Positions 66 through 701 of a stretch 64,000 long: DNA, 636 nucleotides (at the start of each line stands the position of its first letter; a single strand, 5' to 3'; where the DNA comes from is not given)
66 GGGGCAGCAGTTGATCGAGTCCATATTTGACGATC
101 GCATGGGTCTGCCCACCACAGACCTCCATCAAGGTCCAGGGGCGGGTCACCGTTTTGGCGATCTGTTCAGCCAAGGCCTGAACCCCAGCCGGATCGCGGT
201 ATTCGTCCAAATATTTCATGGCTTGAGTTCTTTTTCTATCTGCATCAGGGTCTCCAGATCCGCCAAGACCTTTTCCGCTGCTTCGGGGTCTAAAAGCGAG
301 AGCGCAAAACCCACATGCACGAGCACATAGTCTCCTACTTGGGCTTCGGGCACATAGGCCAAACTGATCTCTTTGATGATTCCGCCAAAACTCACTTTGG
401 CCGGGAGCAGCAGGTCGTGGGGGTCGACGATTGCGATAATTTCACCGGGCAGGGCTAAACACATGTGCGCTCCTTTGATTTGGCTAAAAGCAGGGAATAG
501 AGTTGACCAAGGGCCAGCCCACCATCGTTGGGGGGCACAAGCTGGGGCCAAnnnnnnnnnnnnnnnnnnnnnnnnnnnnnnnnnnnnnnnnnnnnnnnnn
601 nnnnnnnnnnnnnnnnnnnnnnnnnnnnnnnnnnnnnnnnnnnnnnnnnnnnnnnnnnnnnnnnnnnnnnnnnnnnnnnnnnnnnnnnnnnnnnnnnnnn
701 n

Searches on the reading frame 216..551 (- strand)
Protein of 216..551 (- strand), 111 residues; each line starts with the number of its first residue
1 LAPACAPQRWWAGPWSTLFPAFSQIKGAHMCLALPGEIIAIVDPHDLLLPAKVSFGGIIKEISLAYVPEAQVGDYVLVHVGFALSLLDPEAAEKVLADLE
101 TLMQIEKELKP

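Call 19: search_protein_families(library=pfam, proteins=[window:216-551:-], max_evalue=0.001)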
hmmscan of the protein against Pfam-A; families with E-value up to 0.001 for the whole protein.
window:216-551:- (111 aa): 1 family
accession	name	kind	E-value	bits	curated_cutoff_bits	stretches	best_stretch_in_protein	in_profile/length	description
PF01455.23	HupF_HypC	-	6.5e-24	84.3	28.5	1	30-97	1-63/65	HupF/HypC family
